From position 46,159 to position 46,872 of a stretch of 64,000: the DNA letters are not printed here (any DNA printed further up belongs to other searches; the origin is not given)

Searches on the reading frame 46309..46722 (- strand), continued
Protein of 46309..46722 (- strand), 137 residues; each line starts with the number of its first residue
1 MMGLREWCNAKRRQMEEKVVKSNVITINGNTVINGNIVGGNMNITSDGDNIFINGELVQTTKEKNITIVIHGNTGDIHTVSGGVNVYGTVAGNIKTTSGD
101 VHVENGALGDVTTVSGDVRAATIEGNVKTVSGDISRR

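Call 29: search_dna_similar(query=window:46309-46722:-, collection=phages, mode=protein, max_rows=60, rows=spread, max_evalue=0.001)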
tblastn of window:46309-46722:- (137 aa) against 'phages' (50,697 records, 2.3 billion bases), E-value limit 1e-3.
Records with a match: 134; places in all: 134; records where one place covers at least 80% of the query: 29.
Best place of each record, by identity: >=99% 2; 80-90% 4; 60-80% 44; <60% 84.
By first word of the organism name: Vibrio 35; Klebsiella 28; Salmonella 14; Erwinia 13; Escherichia 10; Cronobacter 9; Acinetobacter 5; Yersinia 4; Serratia 3; Raoultella 2; and 8 more.
By host as written in the record: - 30; Klebsiella pneumoniae 15; Cronobacter sakazakii 9; Escherichia sp. 3; Erwinia amylovora 3; Erwinia amylovora SNUABM_01 3; Vibrio cyclitrophicus 3; Salmonella enterica 2; and 48 more.
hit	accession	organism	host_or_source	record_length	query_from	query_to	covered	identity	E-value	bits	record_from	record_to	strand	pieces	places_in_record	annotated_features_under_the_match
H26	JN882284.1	Cronobacter phage vB_CsaM_GAP31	Cronobacter sakazakii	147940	1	137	100%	100.0%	9e-64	215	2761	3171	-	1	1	hypothetical protein (x2)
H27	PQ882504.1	Enterobacter phage FENT2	Enterobacter kobei AG07E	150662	1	137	100%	74.5%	2e-50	177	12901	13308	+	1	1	hypothetical protein (x2)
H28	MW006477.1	Salmonella phage GEC_vB_MG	Salmonella enterica Enteritidis SeE.3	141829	2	137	99%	69.9%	1e-44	160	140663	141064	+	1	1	ADP-ribosyltransferase | hypothetical protein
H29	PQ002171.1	Salmonella phage vB_Sen_SG_WM_SEW_6S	Salmonella enterica subsp. enterica ...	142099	2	137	99%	69.9%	1e-44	160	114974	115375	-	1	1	hypothetical protein (x2)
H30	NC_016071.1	Salmonella phage PVPSE1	Salmonella enteritidis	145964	2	137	99%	69.9%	1e-44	160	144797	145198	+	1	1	242: hypothetical protein | 241: hypothetical protein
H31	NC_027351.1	Salmonella phage SSE121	Baltimore Harbor water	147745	2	137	99%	69.9%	1e-44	160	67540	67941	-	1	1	hypothetical protein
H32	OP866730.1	Cronobacter phage EspYZU15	Cronobacter sakazakii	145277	2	137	99%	69.9%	1e-44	160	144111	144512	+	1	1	hypothetical protein | putative integrase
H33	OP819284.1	Cronobacter phage EspYZU12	Cronobacter sakazakii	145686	2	137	99%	69.9%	1e-44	160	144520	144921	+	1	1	hypothetical protein | putative integrase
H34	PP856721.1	Salmonella phage vB_SEnST11_KE22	Salmonella enterica subsp. enterica ...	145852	2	137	99%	68.4%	7e-46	164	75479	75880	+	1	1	hypothetical protein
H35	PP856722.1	Salmonella phage vB_SEnST11_KE23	Salmonella enterica subsp. enterica ...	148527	2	137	99%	66.9%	2e-44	159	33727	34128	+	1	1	hypothetical protein (x2)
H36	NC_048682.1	Raoultella phage Ro1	Raoultella ornithinolytica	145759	1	137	100%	62.9%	1e-32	125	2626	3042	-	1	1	hypothetical protein (x2)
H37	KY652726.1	Klebsiella phage vB_KpnM_BIS47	Klebsiella pneumoniae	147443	1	137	100%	60.7%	7e-30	118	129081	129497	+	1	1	hypothetical protein (x2)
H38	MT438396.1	Klebsiella phage KPP-1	Klebsiella pneumoniae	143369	1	137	100%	60.0%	2e-29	117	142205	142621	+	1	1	hypothetical protein (x2)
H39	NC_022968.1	Escherichia phage 4MG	Escherichia coli K-12 subsr. MG1655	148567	46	137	67%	87.0%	2e-41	150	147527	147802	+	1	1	hypothetical protein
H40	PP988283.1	Klebsiella phage KpS11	Klebsiella pneumoniae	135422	46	137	67%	76.1%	1e-33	129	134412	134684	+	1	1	hypothetical protein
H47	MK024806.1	Proteus phage Mydo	Proteus mirabilis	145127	46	137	67%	67.4%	9e-29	115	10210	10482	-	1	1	hypothetical protein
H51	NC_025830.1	Escherichia phage Av-05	Escherichia coli O157:H7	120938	48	137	66%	55.6%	1e-23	100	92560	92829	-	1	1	hypothetical protein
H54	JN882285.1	Cronobacter phage vB_CsaM_GAP32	Cronobacter sakazakii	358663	50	137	64%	46.6%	2e-6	51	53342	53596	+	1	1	hypothetical protein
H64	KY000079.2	Acinetobacter phage AM24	Acinetobacter baumannii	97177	47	137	66%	39.6%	2e-11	66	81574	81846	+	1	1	hypothetical protein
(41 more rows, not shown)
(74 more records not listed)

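Call 30: get_annotated_region(hit=H47, flank=2500)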
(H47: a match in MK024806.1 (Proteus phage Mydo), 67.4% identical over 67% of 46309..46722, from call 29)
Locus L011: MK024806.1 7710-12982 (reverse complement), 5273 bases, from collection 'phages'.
description: Proteus phage Mydo, complete genome.
organism: Proteus phage Mydo (NCBI taxid 2483610)
taxonomy: Viruses; Duplodnaviria; Heunggongvirae; Uroviricota; Caudoviricetes; Vequintavirinae; Mydovirus; Mydovirus mydo
host: Proteus mirabilis; source: wastewater treatment plant; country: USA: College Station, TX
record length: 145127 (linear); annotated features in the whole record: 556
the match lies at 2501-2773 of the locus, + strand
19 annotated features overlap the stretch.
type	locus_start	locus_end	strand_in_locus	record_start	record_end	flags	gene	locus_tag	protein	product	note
CDS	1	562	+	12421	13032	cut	-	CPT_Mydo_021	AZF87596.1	putative phosphatase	e=9e-149 blastp match to putative phosphatase [Klebsiella phage vB_KpnM_KB57]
regulatory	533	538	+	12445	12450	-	-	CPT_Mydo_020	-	ribosome_binding_site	CPT_Mydo_020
CDS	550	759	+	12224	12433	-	-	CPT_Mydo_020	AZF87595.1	hypothetical protein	-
regulatory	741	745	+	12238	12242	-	-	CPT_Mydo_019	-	ribosome_binding_site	CPT_Mydo_019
CDS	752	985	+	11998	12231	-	-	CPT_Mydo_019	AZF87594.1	hypothetical protein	-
regulatory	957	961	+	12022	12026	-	-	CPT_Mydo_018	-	ribosome_binding_site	CPT_Mydo_018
CDS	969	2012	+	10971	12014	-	-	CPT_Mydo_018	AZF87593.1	RNA ligase 2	e=0 blastp match to RNA ligase 2 [Klebsiella phage vB_KpnM_KB57]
regulatory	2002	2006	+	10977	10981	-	-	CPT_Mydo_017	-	ribosome_binding_site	CPT_Mydo_017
CDS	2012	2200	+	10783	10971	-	-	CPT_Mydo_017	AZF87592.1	hypothetical protein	-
regulatory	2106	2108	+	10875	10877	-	-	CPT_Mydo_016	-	ribosome_binding_site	CPT_Mydo_016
CDS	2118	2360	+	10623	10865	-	-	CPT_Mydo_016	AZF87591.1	hypothetical protein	-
regulatory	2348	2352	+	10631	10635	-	-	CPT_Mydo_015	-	ribosome_binding_site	CPT_Mydo_015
CDS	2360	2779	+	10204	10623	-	-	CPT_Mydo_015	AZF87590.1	hypothetical protein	-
regulatory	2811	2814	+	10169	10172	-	-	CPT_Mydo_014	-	ribosome_binding_site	CPT_Mydo_014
CDS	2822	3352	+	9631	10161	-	-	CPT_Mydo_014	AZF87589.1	endolysin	e=2e-128 blastp match to putative cell wall hydrolyse [Klebsiella phage vB_KpnM_KB57]; protein match: PF07486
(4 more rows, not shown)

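Call 31: get_annotated_region(hit=H51, flank=2500)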
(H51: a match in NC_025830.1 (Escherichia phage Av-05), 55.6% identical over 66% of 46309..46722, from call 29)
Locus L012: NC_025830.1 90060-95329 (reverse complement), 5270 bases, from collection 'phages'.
description: Escherichia phage Av-05, complete genome.
organism: Escherichia phage Av-05 (NCBI taxid 1527519)
taxonomy: Viruses; Duplodnaviria; Heunggongvirae; Uroviricota; Caudoviricetes; Vequintavirinae; Avunavirus; Avunavirus Av05
host: Escherichia coli O157:H7; source: chicken feces; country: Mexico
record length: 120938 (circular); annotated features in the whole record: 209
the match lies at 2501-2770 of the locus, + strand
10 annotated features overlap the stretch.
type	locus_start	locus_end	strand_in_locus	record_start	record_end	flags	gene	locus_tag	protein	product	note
CDS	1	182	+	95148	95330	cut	-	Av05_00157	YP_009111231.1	exonuclease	-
CDS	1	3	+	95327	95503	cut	-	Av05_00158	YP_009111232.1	baseplate wedge subunit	-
CDS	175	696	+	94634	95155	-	-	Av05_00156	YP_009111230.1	macro domain-containing protein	-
CDS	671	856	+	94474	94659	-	-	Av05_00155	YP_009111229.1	hypothetical protein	-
CDS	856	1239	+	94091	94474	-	-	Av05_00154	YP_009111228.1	methyltransferase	-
CDS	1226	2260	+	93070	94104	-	-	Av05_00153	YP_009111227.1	RNA ligase family protein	-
CDS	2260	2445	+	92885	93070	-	-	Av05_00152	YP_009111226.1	hypothetical protein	-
CDS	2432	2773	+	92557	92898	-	-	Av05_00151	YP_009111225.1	hypothetical protein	-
CDS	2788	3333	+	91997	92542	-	-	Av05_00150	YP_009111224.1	endolysin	-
CDS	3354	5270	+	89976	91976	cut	-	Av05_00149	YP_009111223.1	RIIA lysis inhibitor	-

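Call 32: get_annotated_region(hit=H54, flank=2500)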
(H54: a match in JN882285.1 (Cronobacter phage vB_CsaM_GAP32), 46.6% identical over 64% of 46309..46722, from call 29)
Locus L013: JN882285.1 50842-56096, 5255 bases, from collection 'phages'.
description: Cronobacter phage vB_CsaM_GAP32, complete genome.
organism: Cronobacter phage vB_CsaM_GAP32 (NCBI taxid 1141136)
taxonomy: Viruses; Duplodnaviria; Heunggongvirae; Uroviricota; Caudoviricetes; Mimasvirus; Mimasvirus GAP32
host: Cronobacter sakazakii; source: -; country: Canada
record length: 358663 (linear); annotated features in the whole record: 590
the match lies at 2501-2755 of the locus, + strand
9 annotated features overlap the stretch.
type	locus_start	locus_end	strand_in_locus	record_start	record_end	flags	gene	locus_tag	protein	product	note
CDS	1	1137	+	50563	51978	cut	-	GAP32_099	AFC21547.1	DNA ligase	similar to CBZ42332.1 hypothetical protein [Campylobacter phage CP81]; YP_004421617.1 gp30 DNA ligase [Campylobacter ...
CDS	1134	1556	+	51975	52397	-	-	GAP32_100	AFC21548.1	hypothetical protein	-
CDS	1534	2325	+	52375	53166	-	-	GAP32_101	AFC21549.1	metallophosphoesterase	similar to YP_911130.1 metallophosphoesterase [Chlorobium phaeobacteroides DSM 266]; PF12850.1 Metallophos_2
CDS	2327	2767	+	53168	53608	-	-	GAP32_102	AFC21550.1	hypothetical protein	similar to NP_899386.1 hypothetical protein KVP40.0139 [Vibrio phage KVP40]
CDS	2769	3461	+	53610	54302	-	-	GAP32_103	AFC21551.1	ATP-dependent Clp protease proteolytic subunit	similar to YP_536059.1 ATP-dependent Clp protease proteolytic subunit [Lactobacillus salivarius UCC118]; PF00574.17 ...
CDS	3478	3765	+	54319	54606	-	-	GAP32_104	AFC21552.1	hypothetical protein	-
CDS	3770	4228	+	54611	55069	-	-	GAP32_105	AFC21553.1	hypothetical protein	-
CDS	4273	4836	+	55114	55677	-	-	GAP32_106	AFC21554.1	hypothetical protein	-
CDS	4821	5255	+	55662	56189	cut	-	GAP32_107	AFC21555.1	hypothetical protein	-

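Call 33: get_annotated_region(hit=H64, flank=2500)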
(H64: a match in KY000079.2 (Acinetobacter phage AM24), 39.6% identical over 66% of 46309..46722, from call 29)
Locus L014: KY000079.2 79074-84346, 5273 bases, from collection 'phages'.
description: Acinetobacter phage AM24, complete genome.
organism: Acinetobacter phage AM24 (NCBI taxid 1913571)
taxonomy: Viruses; Duplodnaviria; Heunggongvirae; Uroviricota; Caudoviricetes
host: Acinetobacter baumannii; source: -; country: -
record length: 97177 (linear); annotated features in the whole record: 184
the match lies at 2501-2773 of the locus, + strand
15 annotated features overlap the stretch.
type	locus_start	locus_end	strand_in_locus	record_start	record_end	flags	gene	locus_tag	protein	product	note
CDS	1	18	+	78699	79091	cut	-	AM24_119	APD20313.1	hypothetical protein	-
CDS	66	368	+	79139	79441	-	-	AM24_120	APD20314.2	hypothetical protein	-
CDS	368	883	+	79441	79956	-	-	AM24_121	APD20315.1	hypothetical protein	-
CDS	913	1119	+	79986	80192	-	-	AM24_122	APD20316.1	hypothetical protein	-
CDS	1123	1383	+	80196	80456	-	-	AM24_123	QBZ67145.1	hypothetical protein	-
CDS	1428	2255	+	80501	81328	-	-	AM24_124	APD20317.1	hypothetical protein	-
CDS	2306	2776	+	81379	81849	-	-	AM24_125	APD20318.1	hypothetical protein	-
CDS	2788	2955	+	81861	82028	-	-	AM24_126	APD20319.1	hypothetical protein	-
CDS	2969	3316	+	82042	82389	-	-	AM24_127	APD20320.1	hypothetical protein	-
CDS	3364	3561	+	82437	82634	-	-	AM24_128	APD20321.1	hypothetical protein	-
CDS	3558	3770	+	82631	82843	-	-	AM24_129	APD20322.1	hypothetical protein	-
CDS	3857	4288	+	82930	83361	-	-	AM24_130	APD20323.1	hypothetical protein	-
CDS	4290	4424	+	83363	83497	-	-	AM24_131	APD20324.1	hypothetical protein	-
CDS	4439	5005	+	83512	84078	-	-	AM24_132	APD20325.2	hypothetical protein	-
CDS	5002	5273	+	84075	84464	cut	-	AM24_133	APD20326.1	hypothetical protein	-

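Call 43: search_solved_structures(query=P0023, max_evalue=10, show_alignments=2)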
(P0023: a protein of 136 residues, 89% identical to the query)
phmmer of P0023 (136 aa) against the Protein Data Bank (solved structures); distinct sequences matched with E-value up to 10: 11.
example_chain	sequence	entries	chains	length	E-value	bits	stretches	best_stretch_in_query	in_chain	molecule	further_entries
4bd4_A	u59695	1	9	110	0.06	16.8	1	79-134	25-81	SUPEROXIDE DISMUTASE [CU-ZN]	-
4bcz_A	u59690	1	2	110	0.065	16.7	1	79-134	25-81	SUPEROXIDE DISMUTASE [CU-ZN]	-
7cjv_A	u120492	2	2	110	0.069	16.6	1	79-134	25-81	Monomeric Human Cu,Zn Superoxide dismutase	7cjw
5j0g_A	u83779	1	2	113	0.069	16.6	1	79-134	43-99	OXIDOREDUCTASE,Superoxide dismutase [Cu-Zn]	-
5j07_A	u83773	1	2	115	0.072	16.6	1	79-134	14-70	Superoxide dismutase [Cu-Zn],Superoxide dismutase [Cu-Zn],Superoxide dismutase [Cu-Zn],Sup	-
4xcr_A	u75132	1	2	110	0.19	15.2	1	79-134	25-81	Superoxide dismutase [Cu-Zn]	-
9ujf_A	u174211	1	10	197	0.22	15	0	39-100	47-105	GTP cyclohydrolase 1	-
3wi4_A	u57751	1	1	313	0.63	13.5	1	82-118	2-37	Major outer membrane protein P.IB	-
3wi5_A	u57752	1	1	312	0.83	13.1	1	82-118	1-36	Major outer membrane protein P.IB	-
5j0c_A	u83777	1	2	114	0.86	13.1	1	83-134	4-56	Superoxide dismutase [Cu-Zn],Superoxide dismutase [Cu-Zn],OXIDOREDUCTASE,Superoxide dismut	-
1gz7_A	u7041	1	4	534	1.2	12.6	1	19-95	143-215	LIPASE 2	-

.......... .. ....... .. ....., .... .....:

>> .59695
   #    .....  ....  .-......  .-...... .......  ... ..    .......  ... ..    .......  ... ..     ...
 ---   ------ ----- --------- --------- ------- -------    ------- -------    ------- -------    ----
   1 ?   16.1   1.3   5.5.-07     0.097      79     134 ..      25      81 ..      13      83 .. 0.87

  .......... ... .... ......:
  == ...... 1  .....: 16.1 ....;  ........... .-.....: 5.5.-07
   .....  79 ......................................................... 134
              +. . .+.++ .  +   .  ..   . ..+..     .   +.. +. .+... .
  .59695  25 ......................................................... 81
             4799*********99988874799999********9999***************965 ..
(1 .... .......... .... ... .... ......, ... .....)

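Call 44: search_protein_families(library=pfam, proteins=[P0042, P0108, P0134, P0023, P0002, P0031, P0145, P0058, P0046, P0039], max_evalue=1)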
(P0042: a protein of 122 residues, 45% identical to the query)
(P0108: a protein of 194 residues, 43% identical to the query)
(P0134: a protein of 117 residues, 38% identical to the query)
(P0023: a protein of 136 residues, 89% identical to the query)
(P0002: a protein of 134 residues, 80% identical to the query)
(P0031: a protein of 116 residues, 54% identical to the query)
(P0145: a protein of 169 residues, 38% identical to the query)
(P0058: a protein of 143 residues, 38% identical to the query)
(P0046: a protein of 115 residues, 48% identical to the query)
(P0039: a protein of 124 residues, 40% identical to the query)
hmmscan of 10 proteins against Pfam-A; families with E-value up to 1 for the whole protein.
P0042 (122 aa): 3 families
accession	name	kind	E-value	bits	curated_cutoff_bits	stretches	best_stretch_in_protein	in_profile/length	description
PF01353.27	GFP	-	0.033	14.6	22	1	26-96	50-120/169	Green fluorescent protein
PF08695.16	Coa1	-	0.15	12.3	22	0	77-96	61-80/117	Cytochrome oxidase complex assembly protein 1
PF18492.6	ORF_2_N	-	0.42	11.3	29.2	1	14-77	2-63/122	Open reading frame 2 N-terminal domain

P0108 (194 aa): 2 families
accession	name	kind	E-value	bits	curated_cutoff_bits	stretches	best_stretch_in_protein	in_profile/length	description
PF04519.19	Bactofilin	-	0.00091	19.9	27.9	1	124-179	11-64/98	Polymer-forming cytoskeletal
PF21467.3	BetaGal_gal-bd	-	0.17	12.5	27.3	0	28-47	17-35/62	Beta-galactosidase, galactose-binding domain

P0134 (117 aa): 12 families
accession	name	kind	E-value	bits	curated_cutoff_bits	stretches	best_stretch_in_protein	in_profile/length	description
PF01493.24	GXGXG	-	0.0018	18.3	32.5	1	16-116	58-148/190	GXGXG motif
PF21601.3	GldM_2nd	-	0.0063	17.4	24.4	1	1-78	7-87/98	GldM second domain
PF09393.16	DUF2001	-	0.01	16.3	27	1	23-82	6-62/139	Phage tail tube protein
PF01479.30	S4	-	0.012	15.8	22.8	1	28-44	23-39/48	S4 domain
PF20622.4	Big_15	-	0.031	14.6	27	0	13-39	28-54/82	Bacterial Ig domain (Big_16)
PF03961.19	FapA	-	0.05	13.6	31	1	51-103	40-97/272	Flagellar Assembly Protein A beta solenoid domain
PF17992.7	Agarase_CBM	-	0.057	13.5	26.3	1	33-62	131-160/178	Agarase CBM like domain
PF10502.14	Peptidase_S26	-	0.11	12.9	22.9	1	23-63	82-124/168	Signal peptidase, peptidase S26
PF18492.6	ORF_2_N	-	0.12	13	29.2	0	13-74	5-63/122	Open reading frame 2 N-terminal domain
PF07550.17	Shr-like_HID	-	0.26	12.2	22.3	0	12-52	29-68/82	Heme-binding protein Shr-like, Hb-interacting domain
PF03990.20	DUF348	-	0.42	10.8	24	1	49-67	1-19/41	G5-linked-Ubiquitin-like domain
PF10833.13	DUF2572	-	0.46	10.5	23.8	0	47-82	145-182/219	Protein of unknown function (DUF2572)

P0023 (136 aa): 3 families
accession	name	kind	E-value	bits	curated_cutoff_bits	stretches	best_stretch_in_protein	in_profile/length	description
PF13349.12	DUF4097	-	2.1e-05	24.4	22.9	1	70-133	116-187/247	Toastrack DUF4097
PF04519.19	Bactofilin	-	0.096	13.4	27.9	1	69-127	9-59/98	Polymer-forming cytoskeletal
PF03961.19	FapA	-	0.24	11.4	31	1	66-125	21-85/272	Flagellar Assembly Protein A beta solenoid domain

P0002 (134 aa): 1 family
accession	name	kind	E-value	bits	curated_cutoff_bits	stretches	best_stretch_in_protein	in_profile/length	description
PF24060.1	DUF7361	-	0.079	13.7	29.5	0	33-53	56-76/95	Domain of unknown function (DUF7361)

P0031 (116 aa): 2 families
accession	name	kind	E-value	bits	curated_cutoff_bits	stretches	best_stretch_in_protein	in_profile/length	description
PF01493.24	GXGXG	-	0.011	15.8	32.5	1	11-76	50-113/190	GXGXG motif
PF07550.17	Shr-like_HID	-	0.063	14.2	22.3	1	13-54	29-70/82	Heme-binding protein Shr-like, Hb-interacting domain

P0145 (169 aa): 1 family
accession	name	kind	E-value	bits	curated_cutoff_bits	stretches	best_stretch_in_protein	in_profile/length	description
PF08147.17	DBP10CT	-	0.096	13.4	27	1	4-37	18-51/66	DBP10CT (NUC160) domain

P0058 (143 aa): 0 families

P0046 (115 aa): 1 family
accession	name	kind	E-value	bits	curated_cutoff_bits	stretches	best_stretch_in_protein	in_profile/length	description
PF25620.1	PhiKZ_MCP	-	0.048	12.2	27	1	17-101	268-355/635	Bacteriophage PhiKZ major capsid protein gp120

P0039 (124 aa): 4 families
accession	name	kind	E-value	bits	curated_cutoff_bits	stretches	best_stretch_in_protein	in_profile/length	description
PF23164.1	UBL_AVO1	-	0.029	14.6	27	1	35-70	21-56/91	AVO1 ubiquitin-like domain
PF16137.10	DUF4845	-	0.032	15.5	27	1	19-62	37-79/85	Domain of unknown function (DUF4845)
PF08603.16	CAP_C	-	0.044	13.8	23.8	1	34-60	39-65/157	Adenylate cyclase associated (CAP) C terminal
PF07550.17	Shr-like_HID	-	0.36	11.8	22.3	1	3-44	30-72/82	Heme-binding protein Shr-like, Hb-interacting domain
